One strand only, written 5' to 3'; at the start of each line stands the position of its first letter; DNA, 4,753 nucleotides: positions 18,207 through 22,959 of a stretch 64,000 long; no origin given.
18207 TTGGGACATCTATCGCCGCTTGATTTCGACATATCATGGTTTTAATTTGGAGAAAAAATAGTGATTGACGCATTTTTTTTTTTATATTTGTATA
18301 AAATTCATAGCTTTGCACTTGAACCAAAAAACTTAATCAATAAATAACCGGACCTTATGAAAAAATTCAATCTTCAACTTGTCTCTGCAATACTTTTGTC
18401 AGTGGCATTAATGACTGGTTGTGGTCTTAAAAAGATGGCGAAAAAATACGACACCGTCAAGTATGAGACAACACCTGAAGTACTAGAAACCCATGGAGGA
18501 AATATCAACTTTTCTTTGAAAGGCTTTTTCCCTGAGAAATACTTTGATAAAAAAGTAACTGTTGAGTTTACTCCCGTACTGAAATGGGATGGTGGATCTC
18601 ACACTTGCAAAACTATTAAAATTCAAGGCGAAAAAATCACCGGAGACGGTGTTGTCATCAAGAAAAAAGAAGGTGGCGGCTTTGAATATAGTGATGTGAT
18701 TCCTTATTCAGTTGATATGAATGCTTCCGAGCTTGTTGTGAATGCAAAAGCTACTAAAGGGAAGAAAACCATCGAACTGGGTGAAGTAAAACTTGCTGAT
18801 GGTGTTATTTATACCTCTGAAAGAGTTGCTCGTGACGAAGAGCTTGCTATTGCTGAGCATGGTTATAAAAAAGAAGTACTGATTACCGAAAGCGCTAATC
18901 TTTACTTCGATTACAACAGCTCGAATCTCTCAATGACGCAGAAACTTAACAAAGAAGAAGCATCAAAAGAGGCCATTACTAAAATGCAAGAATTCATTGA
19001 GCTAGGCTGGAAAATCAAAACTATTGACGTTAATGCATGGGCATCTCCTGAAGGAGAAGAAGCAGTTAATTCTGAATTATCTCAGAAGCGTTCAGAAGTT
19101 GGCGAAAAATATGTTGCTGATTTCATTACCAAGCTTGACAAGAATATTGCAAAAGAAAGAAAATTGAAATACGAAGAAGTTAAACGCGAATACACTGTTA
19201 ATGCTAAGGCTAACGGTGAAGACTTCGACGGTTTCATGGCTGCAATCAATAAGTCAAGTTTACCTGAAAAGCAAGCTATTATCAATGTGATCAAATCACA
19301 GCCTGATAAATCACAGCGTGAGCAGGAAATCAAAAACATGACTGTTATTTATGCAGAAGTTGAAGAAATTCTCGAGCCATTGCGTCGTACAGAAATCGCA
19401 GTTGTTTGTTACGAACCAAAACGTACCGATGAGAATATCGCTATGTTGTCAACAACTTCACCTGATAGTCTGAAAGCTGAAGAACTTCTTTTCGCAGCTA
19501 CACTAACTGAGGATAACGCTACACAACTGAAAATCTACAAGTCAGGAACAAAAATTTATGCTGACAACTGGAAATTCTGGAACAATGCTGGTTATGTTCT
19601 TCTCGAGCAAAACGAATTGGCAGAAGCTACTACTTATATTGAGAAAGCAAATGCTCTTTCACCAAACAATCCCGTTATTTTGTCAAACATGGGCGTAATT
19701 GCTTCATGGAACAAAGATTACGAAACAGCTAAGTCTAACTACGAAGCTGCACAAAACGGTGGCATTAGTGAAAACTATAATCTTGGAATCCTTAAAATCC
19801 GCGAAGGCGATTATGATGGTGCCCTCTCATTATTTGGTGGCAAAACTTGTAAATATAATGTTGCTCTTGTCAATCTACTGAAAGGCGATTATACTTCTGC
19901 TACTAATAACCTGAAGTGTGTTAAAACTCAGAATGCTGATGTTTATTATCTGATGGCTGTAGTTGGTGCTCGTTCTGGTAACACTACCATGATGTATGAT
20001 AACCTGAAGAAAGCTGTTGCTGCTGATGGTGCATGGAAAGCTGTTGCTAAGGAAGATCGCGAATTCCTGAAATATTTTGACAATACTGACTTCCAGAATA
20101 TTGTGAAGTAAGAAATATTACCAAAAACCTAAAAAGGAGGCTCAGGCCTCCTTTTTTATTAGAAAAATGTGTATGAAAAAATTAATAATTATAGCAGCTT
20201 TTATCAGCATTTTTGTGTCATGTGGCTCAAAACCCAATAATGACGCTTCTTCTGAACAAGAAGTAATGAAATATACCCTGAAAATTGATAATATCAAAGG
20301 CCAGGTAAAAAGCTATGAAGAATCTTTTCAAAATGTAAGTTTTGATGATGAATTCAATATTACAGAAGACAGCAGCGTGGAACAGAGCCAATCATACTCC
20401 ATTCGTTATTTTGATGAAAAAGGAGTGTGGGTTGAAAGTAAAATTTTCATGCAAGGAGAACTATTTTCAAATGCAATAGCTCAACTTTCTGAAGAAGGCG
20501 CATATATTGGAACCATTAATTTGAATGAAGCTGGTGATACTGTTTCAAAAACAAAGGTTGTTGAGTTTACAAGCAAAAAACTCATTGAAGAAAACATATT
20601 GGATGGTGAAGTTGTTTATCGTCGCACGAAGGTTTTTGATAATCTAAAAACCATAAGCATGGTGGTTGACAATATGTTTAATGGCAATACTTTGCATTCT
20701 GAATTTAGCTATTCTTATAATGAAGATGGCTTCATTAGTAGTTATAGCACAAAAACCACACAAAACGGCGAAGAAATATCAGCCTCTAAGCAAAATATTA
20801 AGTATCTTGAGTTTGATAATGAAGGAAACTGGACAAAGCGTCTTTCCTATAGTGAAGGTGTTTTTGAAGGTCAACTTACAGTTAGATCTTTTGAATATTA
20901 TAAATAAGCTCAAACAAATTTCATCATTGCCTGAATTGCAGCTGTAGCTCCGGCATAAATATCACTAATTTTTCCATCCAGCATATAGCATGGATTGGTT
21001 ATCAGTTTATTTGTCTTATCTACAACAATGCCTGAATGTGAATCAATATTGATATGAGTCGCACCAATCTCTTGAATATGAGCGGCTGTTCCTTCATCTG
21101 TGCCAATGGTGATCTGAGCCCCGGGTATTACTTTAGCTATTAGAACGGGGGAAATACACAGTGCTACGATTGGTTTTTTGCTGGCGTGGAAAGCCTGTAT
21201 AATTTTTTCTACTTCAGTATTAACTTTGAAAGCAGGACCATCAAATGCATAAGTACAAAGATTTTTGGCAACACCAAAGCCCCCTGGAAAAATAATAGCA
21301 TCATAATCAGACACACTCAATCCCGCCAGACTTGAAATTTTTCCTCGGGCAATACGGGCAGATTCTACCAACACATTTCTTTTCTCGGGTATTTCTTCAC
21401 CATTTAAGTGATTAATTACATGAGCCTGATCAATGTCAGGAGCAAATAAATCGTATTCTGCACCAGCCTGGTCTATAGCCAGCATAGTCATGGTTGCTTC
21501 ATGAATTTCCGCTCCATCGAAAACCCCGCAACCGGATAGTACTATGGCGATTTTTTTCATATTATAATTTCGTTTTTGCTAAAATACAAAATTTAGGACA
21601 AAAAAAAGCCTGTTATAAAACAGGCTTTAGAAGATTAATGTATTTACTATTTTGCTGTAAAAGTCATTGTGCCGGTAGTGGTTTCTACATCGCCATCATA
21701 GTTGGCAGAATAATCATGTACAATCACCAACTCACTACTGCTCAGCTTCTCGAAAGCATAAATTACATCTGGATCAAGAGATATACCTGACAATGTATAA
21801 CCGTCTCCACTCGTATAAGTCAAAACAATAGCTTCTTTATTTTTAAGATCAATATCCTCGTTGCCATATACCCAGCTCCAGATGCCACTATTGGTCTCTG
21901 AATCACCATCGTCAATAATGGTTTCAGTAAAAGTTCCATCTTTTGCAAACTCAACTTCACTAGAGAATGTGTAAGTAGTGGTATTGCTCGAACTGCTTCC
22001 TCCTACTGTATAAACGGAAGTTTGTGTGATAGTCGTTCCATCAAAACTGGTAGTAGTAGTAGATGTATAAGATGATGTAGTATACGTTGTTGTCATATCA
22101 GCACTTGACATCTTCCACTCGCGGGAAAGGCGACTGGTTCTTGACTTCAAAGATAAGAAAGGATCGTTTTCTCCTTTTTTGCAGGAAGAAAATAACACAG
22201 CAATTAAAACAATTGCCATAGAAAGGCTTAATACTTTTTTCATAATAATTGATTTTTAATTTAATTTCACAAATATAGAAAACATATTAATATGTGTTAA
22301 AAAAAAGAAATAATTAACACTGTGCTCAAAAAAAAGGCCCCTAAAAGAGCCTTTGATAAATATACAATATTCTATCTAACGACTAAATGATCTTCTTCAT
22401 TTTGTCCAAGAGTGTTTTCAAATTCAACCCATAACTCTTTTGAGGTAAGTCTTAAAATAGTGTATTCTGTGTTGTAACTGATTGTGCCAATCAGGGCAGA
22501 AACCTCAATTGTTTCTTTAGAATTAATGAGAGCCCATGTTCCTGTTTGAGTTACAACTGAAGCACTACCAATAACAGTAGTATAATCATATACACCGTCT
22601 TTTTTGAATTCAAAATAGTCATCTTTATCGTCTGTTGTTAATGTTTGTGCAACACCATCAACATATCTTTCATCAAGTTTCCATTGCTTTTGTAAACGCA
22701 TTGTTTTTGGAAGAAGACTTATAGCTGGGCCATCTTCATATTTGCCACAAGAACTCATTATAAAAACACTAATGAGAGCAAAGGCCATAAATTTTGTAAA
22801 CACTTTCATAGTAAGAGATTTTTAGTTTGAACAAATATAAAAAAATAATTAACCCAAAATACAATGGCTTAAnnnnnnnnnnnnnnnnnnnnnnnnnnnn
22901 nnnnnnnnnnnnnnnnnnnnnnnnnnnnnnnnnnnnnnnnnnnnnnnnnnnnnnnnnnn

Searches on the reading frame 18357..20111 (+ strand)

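Call 68: search_protein_families(library=pfam, proteins=[window:18357-20111:+], max_evalue=0.00001)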
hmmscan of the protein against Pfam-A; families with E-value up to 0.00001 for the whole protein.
window:18357-20111:+ (584 aa): 3 families
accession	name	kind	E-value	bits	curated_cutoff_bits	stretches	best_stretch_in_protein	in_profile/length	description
PF07719.23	TPR_2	-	8.1e-10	38.5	27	0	406-438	2-34/34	Tetratricopeptide repeat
PF13431.12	TPR_17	-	4.3e-07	30.1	24.4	0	428-459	2-33/34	Tetratricopeptide repeat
PF00515.34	TPR_1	-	2e-06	27.8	27.8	0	406-438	2-34/34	Tetratricopeptide repeat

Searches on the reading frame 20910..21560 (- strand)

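Call 68: search_protein_families(library=pfam, proteins=[window:20910-21560:-], max_evalue=0.00001)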
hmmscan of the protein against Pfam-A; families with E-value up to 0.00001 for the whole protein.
window:20910-21560:- (216 aa): 1 family
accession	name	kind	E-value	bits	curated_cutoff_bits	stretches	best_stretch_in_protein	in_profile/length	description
PF01965.30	DJ-1_PfpI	-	6.8e-07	29.7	26.6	1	13-151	7-119/165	DJ-1/PfpI family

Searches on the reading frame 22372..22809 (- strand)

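Call 68: search_protein_families(library=pfam, proteins=[window:22372-22809:-], max_evalue=0.00001)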
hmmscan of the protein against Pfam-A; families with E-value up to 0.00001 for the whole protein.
window:22372-22809:- (145 aa): 1 family
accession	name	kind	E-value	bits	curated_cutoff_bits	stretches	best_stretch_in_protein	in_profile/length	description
PF13648.12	Lipocalin_4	-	4.7e-07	31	22.4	1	39-126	1-87/89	Lipocalin-like domain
